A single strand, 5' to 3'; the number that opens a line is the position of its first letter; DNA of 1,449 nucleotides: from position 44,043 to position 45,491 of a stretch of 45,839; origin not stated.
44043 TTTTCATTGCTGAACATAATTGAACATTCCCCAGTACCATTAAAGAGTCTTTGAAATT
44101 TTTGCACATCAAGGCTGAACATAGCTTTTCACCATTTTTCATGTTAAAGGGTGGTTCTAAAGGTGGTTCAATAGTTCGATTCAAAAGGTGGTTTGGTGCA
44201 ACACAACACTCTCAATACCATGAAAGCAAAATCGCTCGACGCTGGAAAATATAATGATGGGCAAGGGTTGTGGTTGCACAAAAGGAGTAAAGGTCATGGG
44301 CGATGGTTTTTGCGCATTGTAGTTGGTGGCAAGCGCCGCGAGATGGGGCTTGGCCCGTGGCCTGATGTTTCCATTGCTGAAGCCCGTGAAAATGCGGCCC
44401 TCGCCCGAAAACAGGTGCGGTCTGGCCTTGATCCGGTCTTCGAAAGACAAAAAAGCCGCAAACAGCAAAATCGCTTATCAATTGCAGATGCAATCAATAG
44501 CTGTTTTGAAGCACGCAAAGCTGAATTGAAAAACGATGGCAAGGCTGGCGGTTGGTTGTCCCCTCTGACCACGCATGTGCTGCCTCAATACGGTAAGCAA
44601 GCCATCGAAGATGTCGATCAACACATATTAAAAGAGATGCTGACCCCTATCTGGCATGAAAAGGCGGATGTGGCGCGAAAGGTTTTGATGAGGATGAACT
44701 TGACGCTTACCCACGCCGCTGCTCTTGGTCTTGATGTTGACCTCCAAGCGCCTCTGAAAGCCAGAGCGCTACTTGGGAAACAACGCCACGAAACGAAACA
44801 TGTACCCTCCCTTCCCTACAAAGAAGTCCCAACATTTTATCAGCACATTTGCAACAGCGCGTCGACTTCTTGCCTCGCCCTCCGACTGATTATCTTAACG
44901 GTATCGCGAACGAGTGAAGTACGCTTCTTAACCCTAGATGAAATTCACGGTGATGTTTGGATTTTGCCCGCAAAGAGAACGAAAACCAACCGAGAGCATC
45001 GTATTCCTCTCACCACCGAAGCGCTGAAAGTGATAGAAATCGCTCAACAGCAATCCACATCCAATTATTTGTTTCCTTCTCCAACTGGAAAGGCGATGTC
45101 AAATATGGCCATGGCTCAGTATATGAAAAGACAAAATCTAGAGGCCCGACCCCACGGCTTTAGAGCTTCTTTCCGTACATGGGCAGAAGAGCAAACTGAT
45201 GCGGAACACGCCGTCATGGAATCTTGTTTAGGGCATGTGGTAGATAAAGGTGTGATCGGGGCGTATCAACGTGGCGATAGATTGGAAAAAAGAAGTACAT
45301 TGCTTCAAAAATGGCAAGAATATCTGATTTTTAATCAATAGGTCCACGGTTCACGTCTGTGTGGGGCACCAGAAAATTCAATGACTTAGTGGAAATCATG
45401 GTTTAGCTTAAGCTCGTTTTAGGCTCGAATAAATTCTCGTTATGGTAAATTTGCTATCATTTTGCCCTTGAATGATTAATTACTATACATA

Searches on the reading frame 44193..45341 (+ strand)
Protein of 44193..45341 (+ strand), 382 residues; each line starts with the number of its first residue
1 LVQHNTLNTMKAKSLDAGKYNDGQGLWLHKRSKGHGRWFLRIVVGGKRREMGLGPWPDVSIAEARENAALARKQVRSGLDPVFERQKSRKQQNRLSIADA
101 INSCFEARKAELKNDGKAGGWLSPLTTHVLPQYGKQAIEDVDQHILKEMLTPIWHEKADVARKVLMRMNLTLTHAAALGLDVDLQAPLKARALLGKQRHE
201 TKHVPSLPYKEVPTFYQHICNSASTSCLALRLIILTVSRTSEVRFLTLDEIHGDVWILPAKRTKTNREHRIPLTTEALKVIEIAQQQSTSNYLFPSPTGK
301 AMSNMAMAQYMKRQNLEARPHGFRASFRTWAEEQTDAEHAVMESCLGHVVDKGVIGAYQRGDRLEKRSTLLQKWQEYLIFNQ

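Call 9: search_protein_families(library=pfam, proteins=[window:44193-45338:+])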
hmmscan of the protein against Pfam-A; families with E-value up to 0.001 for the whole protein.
window:44193-45338:+ (382 aa): 3 families
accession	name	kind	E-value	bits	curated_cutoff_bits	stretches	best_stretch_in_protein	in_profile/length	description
PF13356.12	Arm-DNA-bind_3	-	6.4e-18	65.1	27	1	13-87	12-82/83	Arm DNA-binding domain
PF00589.27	Phage_integrase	-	2.6e-14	53.8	27.1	1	207-353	3-161/172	Phage integrase family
PF22022.2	Phage_int_M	-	5.5e-09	36.6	27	1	102-180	6-84/96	Phage integrase central domain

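Call 10: find_encoding_contigs(protein=window:44193-45341:+, flank=10000, max_places=6)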
Protein window:44193-45341:+ (382 aa): no gene with exactly this product is on record in the collection.

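Call 18: find_homologous_proteins(query=window:44220-45338:+, max_evalue=1e-10)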
Query window:44220-45338:+ (373 aa): 5267 proteins with E <= 1e-10 among 8000 candidates; the best 120 are listed.
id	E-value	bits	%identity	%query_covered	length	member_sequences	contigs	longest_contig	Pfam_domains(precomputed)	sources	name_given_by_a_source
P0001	9.5e-251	849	100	100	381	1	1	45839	PF22022.3,PF13356.13,PF00589.28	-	-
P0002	9.1e-160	549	64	100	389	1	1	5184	PF22022.3,PF13356.13,PF00589.28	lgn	-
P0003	2.1e-159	548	63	99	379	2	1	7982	PF22022.3,PF13356.13,PF00589.28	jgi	-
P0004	3.0e-159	548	64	99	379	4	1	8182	PF22022.3,PF13356.13,PF00589.28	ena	-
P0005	1.1e-158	546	62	99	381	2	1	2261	PF22022.3,PF13356.13,PF00589.28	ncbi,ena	-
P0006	2.4e-158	545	64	99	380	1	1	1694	PF22022.3,PF13356.13,PF00589.28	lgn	-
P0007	1.6e-157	542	62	99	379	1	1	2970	PF22022.3,PF13356.13,PF00589.28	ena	-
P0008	2.9e-157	541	64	99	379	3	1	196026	PF22022.3,PF13356.13,PF00589.28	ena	-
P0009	1.3e-156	539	64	99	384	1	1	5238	PF22022.3,PF13356.13,PF00589.28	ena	-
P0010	1.6e-156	539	62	99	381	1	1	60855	PF22022.3,PF13356.13,PF00589.28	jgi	-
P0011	3.4e-156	538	64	99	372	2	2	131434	PF22022.3,PF13356.13,PF00589.28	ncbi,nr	ncbi:tyrosine-type recombinase/integrase [Roseovarius aestuarii]|nr:site-specific integrase [Roseova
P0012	1.1e-155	536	64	99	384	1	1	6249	PF22022.3,PF13356.13,PF00589.28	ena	-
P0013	1.7e-155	535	62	99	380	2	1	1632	PF22022.3,PF13356.13,PF00589.28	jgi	-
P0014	1.7e-155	535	63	99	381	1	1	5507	PF22022.3,PF13356.13,PF00589.28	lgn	-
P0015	2.0e-155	535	62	99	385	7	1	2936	PF22022.3,PF13356.13,PF00589.28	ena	-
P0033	9.7e-154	530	62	99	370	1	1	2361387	PF22022.3,PF13356.13,PF00589.28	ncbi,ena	-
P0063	4.7e-152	524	61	99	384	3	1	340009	PF22022.3,PF13356.13,PF00589.28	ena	-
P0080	1.7e-151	522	61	99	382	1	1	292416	PF22022.3,PF13356.13,PF00589.28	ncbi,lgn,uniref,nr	ncbi:phage integrase, catalytic core [Actibacterium atlanticum]|uniref:Phage integrase, catalytic co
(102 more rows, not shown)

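Call 19: find_encoding_contigs(protein=P0033, flank=6000, max_places=2)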
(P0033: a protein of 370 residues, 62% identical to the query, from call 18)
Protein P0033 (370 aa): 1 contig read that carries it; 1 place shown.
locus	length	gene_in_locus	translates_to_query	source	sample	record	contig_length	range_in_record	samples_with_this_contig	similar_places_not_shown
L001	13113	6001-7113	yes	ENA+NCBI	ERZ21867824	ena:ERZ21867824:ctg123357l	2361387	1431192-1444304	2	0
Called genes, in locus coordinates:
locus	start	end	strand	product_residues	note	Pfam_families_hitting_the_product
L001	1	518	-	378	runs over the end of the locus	-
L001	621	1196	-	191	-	-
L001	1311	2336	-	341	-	-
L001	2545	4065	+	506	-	PF08239:SH3_3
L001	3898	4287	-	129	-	-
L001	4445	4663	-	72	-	-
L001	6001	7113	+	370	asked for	PF13356:Arm-DNA-bind_3, PF22022:Phage_int_M, PF00589:Phage_integrase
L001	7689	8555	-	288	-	PF00892:EamA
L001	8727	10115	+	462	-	PF17408:MCD_N, PF05292:MCD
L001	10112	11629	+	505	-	PF00501:AMP-binding, PF13193:AMP-binding_C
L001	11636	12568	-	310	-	PF02653:BPD_transp_2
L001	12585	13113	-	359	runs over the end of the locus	PF02653:BPD_transp_2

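Call 20: find_encoding_contigs(protein=P0011, flank=6000, max_places=2)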
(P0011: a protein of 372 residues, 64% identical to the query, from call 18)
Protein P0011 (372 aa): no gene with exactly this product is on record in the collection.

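Call 21: find_encoding_contigs(protein=P0008, flank=6000, max_places=2)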
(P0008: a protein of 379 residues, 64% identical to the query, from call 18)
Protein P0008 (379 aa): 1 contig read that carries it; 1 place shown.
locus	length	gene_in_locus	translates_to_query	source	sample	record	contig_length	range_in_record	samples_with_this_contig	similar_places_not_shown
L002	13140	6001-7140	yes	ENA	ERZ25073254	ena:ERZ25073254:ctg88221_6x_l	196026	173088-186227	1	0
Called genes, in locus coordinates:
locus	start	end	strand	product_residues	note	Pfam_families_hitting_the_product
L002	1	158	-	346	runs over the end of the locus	PF00487:FA_desaturase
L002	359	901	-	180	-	PF01872:RibD_C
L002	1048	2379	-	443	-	PF05697:Trigger_N, PF00254:FKBP_C, PF05698:Trigger_C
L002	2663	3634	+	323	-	-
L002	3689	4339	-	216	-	PF00578:AhpC-TSA, PF08534:Redoxin, PF10417:1-cysPrx_C (weak)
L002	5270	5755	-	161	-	-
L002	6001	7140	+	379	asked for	PF13356:Arm-DNA-bind_3, PF22022:Phage_int_M, PF00589:Phage_integrase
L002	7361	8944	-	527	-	-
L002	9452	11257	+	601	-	PF02463:SMC_N (weak), PF13175:AAA_15, PF13476:AAA_23, PF13175:AAA_15, PF13304:AAA_21, PF11398:DUF2813 (weak), PF20469:OLD-like_TOPRIM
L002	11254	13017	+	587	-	PF00580:UvrD-helicase, PF01443:Viral_helicase1 (faint), PF13245:AAA_19, PF13401:AAA_22 (faint), PF13361:UvrD_C, PF13538:UvrD_C_2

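Call 31: find_related_loci(query=window:44220-45338:+, collection=metagenome_contigs, flank=10000)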
Query window:44220-45338:+ (373 aa) in metagenome_contigs; peptide patterns used: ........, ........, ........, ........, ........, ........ (x = any residue, [..] = any of these).
49 stretches matched a pattern; 2 encode a relative of the query (tblastn E <= 1e-3); 2 distinct loci.
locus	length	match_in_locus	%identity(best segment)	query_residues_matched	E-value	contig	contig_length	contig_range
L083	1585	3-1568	60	1-369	3e-124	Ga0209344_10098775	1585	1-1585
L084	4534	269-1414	38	5-368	1e-73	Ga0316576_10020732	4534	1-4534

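Call 32: find_related_loci(query=window:44220-45338:+, collection=viral_contigs, flank=10000)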
Query window:44220-45338:+ (373 aa) in viral_contigs; peptide patterns used: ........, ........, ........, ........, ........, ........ (x = any residue, [..] = any of these).
4 stretches matched a pattern, but none encodes a relative of the query by tblastn (E <= 1e-3).

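Call 45: find_related_loci(query=A1, collection=viral_contigs, flank=6000)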
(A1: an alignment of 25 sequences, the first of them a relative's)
Query A1 (381 aa) in viral_contigs; peptide patterns used: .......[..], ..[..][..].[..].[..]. (x = any residue, [..] = any of these).
43 stretches matched a pattern; 13 encode a relative of the query (tblastn E <= 1e-3); 13 distinct loci.
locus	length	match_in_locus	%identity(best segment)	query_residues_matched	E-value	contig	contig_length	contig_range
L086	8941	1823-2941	57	1-378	5e-150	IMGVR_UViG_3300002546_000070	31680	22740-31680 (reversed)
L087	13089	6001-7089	55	1-377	7e-137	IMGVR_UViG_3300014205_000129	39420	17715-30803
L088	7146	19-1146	48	6-377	7e-114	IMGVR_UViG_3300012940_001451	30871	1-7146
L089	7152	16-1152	46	4-377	1e-112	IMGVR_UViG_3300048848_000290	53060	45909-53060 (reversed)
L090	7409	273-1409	46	4-377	6e-112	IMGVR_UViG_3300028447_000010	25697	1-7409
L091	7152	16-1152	46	4-377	3e-111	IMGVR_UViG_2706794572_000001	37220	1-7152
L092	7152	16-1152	47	4-377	7e-111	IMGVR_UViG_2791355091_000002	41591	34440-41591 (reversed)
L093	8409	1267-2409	45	4-377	1e-106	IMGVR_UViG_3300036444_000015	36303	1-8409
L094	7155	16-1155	48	4-378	1e-117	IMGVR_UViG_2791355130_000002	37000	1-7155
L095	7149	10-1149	34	6-377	5e-71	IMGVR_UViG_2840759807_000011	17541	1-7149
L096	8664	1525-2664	35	6-377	4e-69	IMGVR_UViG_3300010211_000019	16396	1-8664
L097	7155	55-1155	27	18-378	6e-24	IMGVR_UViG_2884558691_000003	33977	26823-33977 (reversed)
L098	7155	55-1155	25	18-378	2e-19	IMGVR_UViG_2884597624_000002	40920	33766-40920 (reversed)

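Call 65: search_protein_families(library=phrogs, proteins=[L089:1198-2172:+, L089:3216-5168:+, L091:1176-2111:+, L091:2991-4898:-, L092:3638-5176:+, L094:4728-6305:+, L094:2094-2960:+, L088:5791-7047:-, L086:3029-4117:+, L087:858-2654:-], max_evalue=0.00001)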
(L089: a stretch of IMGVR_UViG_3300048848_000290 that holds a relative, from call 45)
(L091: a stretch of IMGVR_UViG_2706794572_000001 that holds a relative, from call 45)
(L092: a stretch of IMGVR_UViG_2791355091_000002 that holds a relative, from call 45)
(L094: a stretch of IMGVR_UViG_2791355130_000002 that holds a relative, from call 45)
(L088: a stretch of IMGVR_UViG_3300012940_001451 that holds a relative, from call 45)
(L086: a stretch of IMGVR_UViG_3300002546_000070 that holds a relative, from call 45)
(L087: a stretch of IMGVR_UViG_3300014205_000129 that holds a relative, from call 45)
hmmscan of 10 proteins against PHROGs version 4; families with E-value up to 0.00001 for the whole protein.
L089:1198-2172:+ (324 aa): 0 families

L089:3216-5168:+ (650 aa): 6 families
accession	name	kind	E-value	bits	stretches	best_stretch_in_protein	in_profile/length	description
phrog_239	-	DNA, RNA and nucleotide metabolism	1.5e-92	312.9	1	85-636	31-597/801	DNA primase/helicase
phrog_47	-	DNA, RNA and nucleotide metabolism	4.5e-30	105.9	1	88-356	44-336/947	DNA primase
phrog_18375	-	DNA, RNA and nucleotide metabolism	8.3e-24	84.8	1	364-641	336-618/644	DNA primase/helicase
phrog_5482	-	unknown function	1.2e-23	84.4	1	392-603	41-253/341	-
phrog_19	-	DNA, RNA and nucleotide metabolism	1.7e-15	57.9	1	366-638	309-581/621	DnaB-like replicative helicase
phrog_849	-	DNA, RNA and nucleotide metabolism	9.8e-12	45.5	1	147-358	130-344/435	DNA primase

L091:1176-2111:+ (311 aa): 0 families

L091:2991-4898:- (635 aa): 0 families

L092:3638-5176:+ (512 aa): 7 families
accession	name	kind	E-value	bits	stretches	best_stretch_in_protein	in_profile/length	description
phrog_239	-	DNA, RNA and nucleotide metabolism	3.3e-70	239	1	7-494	113-593/801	DNA primase/helicase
phrog_18375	-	DNA, RNA and nucleotide metabolism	6e-22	78.7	1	249-490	359-605/644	DNA primase/helicase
phrog_5482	-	unknown function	8.5e-22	78.3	1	258-484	39-283/341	-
phrog_19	-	DNA, RNA and nucleotide metabolism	2.5e-19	70.6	1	241-460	327-539/621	DnaB-like replicative helicase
phrog_47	-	DNA, RNA and nucleotide metabolism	1.8e-12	47.7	1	33-216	176-327/947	DNA primase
phrog_243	-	DNA, RNA and nucleotide metabolism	7.4e-06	26.1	0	250-445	21-211/273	DnaB-like replicative helicase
phrog_849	-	DNA, RNA and nucleotide metabolism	8.2e-06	26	0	71-224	216-341/435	DNA primase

L094:4728-6305:+ (525 aa): 4 families
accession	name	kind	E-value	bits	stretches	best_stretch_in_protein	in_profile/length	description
phrog_16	-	DNA, RNA and nucleotide metabolism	4.8e-76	257.8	1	7-434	269-664/986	DNA helicase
phrog_16694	-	unknown function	1.4e-13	50.7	1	7-132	271-415/1010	-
phrog_16259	-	DNA, RNA and nucleotide metabolism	3.7e-07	30.7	1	12-128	119-235/330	DNA helicase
phrog_9690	-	DNA, RNA and nucleotide metabolism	3.6e-06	27.2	1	102-337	23-261/306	DNA helicase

L094:2094-2960:+ (288 aa): 0 families

L088:5791-7047:- (418 aa): 0 families

L086:3029-4117:+ (362 aa): 7 families
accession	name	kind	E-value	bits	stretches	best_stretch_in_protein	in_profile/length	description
phrog_67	-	other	4.3e-20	73.3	1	132-356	217-347/743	DNA methyltransferase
phrog_498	-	other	1.9e-11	44.2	1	84-354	254-422/633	DNA methyltransferase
phrog_3008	-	other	2.2e-11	44.5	1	289-355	148-214/244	DNA methyltransferase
phrog_16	-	DNA, RNA and nucleotide metabolism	6.6e-09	35.5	1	242-355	838-912/986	DNA helicase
phrog_18293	-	other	5.6e-08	33.8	1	287-355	42-110/119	methyltransferase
phrog_6952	-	other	1.2e-07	32.7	1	291-350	114-173/181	DNA methyltransferase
phrog_23085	-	unknown function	6.5e-06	26.8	0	279-351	33-104/138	-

L087:858-2654:- (598 aa): 3 families
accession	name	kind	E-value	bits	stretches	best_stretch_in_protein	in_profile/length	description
phrog_5156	-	unknown function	2.9e-27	96.1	1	178-562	399-777/824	-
phrog_7035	-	unknown function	3.1e-08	33.4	0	191-246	212-269/969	-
phrog_2666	-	head and packaging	4.9e-07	29.8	0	192-235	323-366/555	terminase large subunit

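Call 75: find_encoding_contigs(protein=P0080, flank=10000, max_places=2)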
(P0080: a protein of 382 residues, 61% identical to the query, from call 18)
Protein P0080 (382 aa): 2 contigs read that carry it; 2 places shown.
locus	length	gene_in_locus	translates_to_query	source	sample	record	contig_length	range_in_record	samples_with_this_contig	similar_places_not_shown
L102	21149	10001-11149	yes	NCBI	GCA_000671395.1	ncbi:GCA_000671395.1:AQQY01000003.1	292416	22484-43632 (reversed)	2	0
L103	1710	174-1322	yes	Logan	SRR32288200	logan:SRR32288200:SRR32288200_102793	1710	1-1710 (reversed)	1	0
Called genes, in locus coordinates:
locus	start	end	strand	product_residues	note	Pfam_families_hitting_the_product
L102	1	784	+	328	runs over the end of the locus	-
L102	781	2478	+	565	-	PF02485:Branch, PF19349:DUF5927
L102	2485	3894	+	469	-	PF03567:Sulfotransfer_2 (weak)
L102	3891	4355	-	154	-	PF00359:PTS_EIIA_2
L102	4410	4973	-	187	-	PF02482:Ribosomal_S30AE, PF16321:Ribosom_S30AE_C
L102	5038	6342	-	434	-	PF00309:Sigma54_AID, PF04963:Sigma54_CBD, PF04552:Sigma54_DBD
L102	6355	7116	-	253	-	PF00005:ABC_tran, PF13304:AAA_21 (faint)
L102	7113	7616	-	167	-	PF03968:LptD_N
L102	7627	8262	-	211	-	-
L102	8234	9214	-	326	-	PF01380:SIS, PF00571:CBS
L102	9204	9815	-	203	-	PF01612:DNA_pol_A_exo1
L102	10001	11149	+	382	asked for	PF13356:Arm-DNA-bind_3, PF22022:Phage_int_M, PF00589:Phage_integrase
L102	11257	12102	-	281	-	PF00145:DNA_methylase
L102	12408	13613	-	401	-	PF03446:NAD_binding_2 (faint), PF00670:AdoHcyase_NAD, PF02826:2-Hacid_dh_C, PF03807:F420_oxidored (weak)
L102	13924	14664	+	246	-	PF03472:Autoind_bind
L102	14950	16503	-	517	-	PF00239:Resolvase, PF07508:Recombinase, PF13408:Zn_ribbon_recom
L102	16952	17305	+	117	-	PF13560:HTH_31, PF01381:HTH_3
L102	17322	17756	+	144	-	-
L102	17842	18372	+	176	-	PF12599:DUF3768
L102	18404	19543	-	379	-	PF01935:DUF87 (weak), PF10412:TrwB_AAD_bind (faint)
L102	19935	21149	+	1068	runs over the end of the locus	PF00149:Metallophos, PF24406:nSTAND_NTPase4 (weak)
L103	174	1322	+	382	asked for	PF13356:Arm-DNA-bind_3, PF22022:Phage_int_M, PF00589:Phage_integrase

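Call 76: find_encoding_contigs(protein=P0063, flank=10000, max_places=2)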
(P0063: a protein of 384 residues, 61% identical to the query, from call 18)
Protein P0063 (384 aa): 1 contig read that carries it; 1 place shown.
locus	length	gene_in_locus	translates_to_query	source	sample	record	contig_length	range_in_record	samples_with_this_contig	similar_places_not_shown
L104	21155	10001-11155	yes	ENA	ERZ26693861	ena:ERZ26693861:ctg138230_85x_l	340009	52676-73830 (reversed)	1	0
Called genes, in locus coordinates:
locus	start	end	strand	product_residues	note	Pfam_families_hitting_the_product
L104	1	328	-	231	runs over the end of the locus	PF09490:CbtA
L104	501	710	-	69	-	PF09489:CbtB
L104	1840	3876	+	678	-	PF22745:Nlig-Ia, PF01653:DNA_ligase_aden, PF03120:OB_DNA_ligase, PF03119:DNA_ligase_ZBD (weak), PF14520:HHH_5 (faint), PF12826:HHH_2, PF00533:BRCT, PF12738:PTCB-BRCT (faint)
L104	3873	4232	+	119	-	PF05768:Glrx-like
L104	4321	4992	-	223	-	-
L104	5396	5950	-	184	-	-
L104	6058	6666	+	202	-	PF13358:DDE_3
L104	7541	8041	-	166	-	PF12760:Zn_ribbon_IS1595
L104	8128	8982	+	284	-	PF13613:HTH_Tnp_4, PF01609:DDE_Tnp_1, PF13359:DDE_Tnp_4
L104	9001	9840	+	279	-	PF16653:Sacchrp_dh_C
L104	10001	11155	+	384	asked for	PF13356:Arm-DNA-bind_3, PF22022:Phage_int_M, PF00589:Phage_integrase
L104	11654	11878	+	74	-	-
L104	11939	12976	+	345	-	PF04055:Radical_SAM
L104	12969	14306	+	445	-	PF02310:B12-binding, PF04055:Radical_SAM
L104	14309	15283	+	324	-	PF00152:tRNA-synt_2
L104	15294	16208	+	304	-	PF02016:Peptidase_S66, PF17676:Peptidase_S66C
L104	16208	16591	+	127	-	-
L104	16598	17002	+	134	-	-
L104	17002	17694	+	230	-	PF00106:adh_short, PF13561:adh_short_C2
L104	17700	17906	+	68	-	PF08279:HTH_11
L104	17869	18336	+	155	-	-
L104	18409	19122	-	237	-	-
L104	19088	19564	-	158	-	-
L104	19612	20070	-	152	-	-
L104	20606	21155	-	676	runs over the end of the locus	PF07719:TPR_2 (faint), PF00263:Secretin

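Call 96: search_protein_families(library=ncbifam, proteins=[P0001], max_evalue=0.00001)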
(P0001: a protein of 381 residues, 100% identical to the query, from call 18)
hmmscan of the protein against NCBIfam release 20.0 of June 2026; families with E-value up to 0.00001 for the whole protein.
P0001 (381 aa): 1 family
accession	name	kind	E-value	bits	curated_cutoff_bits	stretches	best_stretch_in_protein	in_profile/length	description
NF007246.0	PRK09692.1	domain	9.6e-34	116.7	434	1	7-377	14-393/413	integrase domain-containing protein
